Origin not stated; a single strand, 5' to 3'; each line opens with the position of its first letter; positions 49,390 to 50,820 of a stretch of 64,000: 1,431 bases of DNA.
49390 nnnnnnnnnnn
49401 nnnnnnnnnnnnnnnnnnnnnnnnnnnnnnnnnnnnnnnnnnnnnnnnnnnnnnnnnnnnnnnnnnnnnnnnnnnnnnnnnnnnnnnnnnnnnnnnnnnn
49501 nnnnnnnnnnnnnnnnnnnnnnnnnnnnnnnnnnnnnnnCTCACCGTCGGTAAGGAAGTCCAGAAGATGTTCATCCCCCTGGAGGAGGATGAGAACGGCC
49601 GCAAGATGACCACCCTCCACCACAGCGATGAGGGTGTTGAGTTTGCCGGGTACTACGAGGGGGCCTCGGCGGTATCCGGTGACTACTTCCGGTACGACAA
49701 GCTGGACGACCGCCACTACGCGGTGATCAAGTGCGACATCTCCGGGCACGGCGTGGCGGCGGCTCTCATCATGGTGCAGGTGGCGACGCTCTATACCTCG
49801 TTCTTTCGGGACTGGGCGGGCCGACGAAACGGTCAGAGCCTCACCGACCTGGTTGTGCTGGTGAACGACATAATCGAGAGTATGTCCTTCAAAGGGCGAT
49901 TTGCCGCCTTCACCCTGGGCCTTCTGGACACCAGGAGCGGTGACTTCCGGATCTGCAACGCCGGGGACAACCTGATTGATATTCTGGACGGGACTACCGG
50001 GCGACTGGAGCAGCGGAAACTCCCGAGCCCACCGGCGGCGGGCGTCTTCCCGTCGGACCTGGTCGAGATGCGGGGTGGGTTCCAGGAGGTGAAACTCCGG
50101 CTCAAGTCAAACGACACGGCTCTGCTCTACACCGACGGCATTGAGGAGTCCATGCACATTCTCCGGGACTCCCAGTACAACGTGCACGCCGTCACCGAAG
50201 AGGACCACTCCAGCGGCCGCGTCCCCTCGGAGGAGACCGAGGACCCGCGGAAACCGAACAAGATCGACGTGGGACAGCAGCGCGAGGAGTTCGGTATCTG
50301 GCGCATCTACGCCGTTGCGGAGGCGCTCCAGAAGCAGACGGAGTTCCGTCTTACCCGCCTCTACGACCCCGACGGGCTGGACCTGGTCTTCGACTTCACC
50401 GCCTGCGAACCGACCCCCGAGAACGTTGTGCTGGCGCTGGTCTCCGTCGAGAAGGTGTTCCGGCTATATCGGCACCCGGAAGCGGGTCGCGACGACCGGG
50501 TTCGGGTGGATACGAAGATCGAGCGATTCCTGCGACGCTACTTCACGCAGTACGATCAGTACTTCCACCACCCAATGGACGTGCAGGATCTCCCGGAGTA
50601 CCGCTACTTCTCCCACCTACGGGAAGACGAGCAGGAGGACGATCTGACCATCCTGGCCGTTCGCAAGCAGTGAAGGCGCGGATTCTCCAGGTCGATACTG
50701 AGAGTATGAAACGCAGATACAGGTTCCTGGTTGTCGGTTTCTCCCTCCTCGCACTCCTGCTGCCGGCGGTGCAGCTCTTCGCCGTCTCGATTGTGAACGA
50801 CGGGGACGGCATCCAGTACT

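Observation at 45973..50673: Unusual architecture of the giant PP2C phosphatase: two separate periplasmic sensor regions and an insertion of about 160 aa inside the catalytic domain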

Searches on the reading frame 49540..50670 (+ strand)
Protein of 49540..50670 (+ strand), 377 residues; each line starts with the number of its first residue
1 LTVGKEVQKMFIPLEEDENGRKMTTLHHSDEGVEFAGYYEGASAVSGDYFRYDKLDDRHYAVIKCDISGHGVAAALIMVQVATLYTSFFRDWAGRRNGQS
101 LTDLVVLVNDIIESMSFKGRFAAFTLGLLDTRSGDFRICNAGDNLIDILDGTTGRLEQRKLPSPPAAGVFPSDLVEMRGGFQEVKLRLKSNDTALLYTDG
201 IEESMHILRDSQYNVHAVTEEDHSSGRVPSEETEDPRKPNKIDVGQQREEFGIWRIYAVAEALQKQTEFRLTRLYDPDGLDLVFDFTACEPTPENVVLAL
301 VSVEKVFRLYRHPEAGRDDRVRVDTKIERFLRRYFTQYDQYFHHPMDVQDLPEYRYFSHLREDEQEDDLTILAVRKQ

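Call 14: search_solved_structures(query=window:49540-50670:+, max_evalue=1, show_alignments=4)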
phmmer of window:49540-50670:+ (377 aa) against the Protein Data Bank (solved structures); distinct sequences matched with E-value up to 1: 9.
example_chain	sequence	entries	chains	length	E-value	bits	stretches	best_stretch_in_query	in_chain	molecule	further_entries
3es2_A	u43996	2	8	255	1.9e-08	36.9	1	5-162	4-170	Probable two-component response regulator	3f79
3eq2_A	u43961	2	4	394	8.5e-08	34.7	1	5-162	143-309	Probable two-component response regulator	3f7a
3ke6_A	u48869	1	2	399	0.0002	23.6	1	43-202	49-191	Protein Rv1364c/MT1410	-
1ith_A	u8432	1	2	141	0.26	13.4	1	135-182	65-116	HEMOGLOBIN (CYANO MET)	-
11hk_C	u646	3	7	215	0.41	12.8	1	115-185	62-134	Light chain of VN01H1 Fab | VN01H1 Fab light chain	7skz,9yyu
5lsp_L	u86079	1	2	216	0.5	12.5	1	83-185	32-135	107_A07 Fab light chain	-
7o33_L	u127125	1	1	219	0.59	12.2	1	89-185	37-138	anti-PAS Fab 3.1 chimeric light chain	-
2vxv_L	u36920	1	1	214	0.6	12.2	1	108-185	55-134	HUMAN IGG ABT-325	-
7pry_L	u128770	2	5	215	0.76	11.9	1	85-185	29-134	Beta-6 Fab light chain | Beta-06 light chain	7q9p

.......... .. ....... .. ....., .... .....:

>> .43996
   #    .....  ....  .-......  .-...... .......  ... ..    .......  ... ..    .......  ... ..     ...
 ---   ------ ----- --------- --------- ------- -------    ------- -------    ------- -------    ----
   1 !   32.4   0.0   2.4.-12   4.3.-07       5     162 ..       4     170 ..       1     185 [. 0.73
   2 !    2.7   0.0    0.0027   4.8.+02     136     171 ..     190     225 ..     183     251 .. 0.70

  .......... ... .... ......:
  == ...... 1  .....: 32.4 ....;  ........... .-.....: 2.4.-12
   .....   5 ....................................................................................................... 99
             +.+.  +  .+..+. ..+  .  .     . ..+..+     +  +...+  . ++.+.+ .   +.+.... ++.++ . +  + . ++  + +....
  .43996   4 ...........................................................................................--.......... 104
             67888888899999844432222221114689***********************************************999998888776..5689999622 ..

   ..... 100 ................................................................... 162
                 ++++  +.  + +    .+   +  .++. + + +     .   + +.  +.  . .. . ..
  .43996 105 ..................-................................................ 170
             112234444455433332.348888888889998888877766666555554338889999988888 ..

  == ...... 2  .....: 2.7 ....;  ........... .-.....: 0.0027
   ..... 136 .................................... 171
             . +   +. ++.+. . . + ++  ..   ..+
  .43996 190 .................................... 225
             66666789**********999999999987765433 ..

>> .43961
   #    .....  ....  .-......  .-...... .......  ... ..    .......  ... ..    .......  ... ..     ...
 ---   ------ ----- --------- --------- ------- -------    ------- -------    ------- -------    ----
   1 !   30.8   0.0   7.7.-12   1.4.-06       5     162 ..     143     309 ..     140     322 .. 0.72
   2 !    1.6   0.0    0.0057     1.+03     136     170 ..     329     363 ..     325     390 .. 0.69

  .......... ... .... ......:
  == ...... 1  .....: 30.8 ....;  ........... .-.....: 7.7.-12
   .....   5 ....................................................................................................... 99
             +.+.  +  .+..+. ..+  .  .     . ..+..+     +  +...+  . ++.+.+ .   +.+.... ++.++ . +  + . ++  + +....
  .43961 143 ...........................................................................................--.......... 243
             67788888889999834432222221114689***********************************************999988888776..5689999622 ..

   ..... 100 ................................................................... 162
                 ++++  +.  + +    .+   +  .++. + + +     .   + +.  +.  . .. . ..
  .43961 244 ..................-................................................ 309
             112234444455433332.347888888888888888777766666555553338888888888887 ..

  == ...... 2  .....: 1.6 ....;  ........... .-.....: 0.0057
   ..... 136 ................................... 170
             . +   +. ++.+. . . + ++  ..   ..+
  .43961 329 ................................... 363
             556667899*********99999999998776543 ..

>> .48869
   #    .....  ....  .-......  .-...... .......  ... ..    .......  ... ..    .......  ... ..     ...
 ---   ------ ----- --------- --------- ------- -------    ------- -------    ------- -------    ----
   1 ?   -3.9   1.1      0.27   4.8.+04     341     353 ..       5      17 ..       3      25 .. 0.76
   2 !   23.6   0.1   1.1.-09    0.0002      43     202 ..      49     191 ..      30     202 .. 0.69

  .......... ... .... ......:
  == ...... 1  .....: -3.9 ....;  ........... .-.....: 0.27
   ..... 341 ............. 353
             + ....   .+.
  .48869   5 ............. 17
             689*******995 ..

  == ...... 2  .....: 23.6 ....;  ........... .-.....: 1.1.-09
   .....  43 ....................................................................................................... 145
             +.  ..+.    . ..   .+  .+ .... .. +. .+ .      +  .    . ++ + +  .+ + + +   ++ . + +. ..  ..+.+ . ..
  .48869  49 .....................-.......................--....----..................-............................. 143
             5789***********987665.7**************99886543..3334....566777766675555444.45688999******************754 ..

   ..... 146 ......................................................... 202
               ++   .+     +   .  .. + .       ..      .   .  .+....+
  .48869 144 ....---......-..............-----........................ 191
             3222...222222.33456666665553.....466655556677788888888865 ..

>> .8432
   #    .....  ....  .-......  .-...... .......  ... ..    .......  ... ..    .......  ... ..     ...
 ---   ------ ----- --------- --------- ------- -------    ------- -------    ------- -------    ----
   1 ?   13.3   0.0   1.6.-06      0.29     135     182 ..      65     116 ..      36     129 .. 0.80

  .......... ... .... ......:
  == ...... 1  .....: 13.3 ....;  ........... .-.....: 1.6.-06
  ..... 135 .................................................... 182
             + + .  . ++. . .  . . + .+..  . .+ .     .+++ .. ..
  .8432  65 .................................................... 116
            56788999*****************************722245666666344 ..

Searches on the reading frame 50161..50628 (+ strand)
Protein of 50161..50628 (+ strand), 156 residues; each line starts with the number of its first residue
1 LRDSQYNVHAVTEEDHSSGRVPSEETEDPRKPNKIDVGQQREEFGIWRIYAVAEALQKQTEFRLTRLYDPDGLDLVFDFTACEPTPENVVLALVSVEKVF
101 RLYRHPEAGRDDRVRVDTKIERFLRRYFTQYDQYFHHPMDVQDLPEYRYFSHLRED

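Call 43: search_protein_representatives(alignment_id=A4)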
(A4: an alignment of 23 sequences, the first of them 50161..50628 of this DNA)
Query: 23 sequences, 147 profile positions. Proteins with E-value up to 0.001 (for the whole library): 328; up to 1e-10: 293; up to 1e-30: 182. The best 150 are listed.
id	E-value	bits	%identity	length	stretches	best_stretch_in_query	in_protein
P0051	1.3e-55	203.3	-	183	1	1-147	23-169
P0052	1.2e-51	190.5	-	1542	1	1-147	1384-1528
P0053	2.3e-51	189.6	-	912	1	1-147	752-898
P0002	1.2e-50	187.3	-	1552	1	1-147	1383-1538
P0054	2.2e-50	186.4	-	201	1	1-147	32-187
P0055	4.0e-50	185.6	-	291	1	1-147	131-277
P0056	2.6e-49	182.9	-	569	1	1-147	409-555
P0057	4.1e-49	182.3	-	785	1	1-147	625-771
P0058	9.6e-49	181.1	-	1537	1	1-147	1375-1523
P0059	1.8e-48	180.2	-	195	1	1-147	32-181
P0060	2.6e-48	179.7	-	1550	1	1-147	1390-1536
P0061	2.9e-48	179.5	-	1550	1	1-147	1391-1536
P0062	3.5e-48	179.3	-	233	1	1-147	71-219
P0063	9.6e-48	177.8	-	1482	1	1-147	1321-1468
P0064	9.7e-48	177.8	-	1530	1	1-147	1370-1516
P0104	1.2e-40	154.8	-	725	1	1-147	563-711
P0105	1.6e-40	154.4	-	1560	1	1-147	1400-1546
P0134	7.9e-39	148.9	-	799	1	1-147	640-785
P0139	1.8e-38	147.8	-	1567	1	1-147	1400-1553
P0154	5.5e-37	142.9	-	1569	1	4-147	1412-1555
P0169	5.3e-36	139.7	-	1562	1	1-147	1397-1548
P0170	5.5e-36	139.7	-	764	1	17-147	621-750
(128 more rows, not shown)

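Call 64: find_encoding_contigs(protein=P0056, flank=6000, max_places=2)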
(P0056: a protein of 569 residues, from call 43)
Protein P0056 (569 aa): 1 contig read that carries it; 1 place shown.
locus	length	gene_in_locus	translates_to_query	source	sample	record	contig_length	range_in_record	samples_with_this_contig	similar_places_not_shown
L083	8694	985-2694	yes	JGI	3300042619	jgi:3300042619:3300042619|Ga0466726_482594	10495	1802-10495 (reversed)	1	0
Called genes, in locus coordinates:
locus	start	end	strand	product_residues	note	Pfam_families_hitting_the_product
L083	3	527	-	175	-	?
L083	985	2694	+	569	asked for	PF00072:Response_reg, PF07228:SpoIIE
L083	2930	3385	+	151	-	-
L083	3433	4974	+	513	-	PF17239:DUF5312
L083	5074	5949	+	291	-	PF01261:AP_endonuc_2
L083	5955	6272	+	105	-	PF05336:rhaM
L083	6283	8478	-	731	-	PF05496:RuvB_N, PF00004:AAA, PF07728:AAA_5 (weak), PF16193:AAA_assoc_2, PF12002:MgsA_C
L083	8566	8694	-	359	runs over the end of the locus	-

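Call 65: find_encoding_contigs(protein=P0057, flank=6000, max_places=2)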
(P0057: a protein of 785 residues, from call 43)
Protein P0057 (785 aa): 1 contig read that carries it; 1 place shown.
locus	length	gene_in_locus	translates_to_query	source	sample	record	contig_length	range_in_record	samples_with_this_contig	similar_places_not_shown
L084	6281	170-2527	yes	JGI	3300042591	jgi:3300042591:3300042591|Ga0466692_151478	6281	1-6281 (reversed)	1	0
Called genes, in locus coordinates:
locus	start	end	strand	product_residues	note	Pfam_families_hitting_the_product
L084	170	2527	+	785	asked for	PF00672:HAMP (faint), PF07228:SpoIIE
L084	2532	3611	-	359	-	-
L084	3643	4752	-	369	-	PF13174:TPR_6 (faint), PF13428:TPR_14 (faint), PF13432:TPR_16 (faint), PF12869:tRNA_anti-like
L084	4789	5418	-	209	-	PF00834:Ribul_P_3_epim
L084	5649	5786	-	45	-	PF05656:DUF805 (weak)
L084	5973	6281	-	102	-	?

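Call 66: find_encoding_contigs(protein=P0134, flank=6000, max_places=2)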
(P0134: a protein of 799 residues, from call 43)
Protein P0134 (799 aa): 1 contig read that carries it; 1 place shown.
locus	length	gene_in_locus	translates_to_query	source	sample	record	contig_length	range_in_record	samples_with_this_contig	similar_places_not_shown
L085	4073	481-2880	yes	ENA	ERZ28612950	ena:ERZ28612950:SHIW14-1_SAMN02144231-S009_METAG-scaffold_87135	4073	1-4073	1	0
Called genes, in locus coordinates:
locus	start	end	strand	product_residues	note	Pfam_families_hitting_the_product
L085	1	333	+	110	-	?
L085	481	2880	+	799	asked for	PF00672:HAMP, PF07228:SpoIIE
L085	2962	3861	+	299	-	-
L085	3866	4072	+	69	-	?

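Call 78: find_encoding_contigs(protein=P0104, flank=5000, max_places=2)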
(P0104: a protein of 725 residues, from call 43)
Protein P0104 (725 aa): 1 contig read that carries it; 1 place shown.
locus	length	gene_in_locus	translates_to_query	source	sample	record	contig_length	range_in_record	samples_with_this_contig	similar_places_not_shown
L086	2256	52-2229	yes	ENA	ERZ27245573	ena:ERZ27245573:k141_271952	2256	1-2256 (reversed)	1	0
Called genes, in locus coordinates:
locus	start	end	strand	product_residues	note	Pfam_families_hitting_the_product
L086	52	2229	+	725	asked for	PF00672:HAMP (weak), PF07228:SpoIIE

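Call 79: find_encoding_contigs(protein=P0170, flank=5000, max_places=2)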
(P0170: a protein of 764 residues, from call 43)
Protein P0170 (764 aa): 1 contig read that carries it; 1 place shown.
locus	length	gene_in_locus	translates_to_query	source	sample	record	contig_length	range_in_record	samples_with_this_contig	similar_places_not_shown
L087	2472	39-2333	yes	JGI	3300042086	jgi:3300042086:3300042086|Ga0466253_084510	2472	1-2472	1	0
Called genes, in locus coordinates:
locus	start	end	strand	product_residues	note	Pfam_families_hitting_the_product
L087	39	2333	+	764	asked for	PF00672:HAMP (weak), PF07228:SpoIIE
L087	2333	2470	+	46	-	?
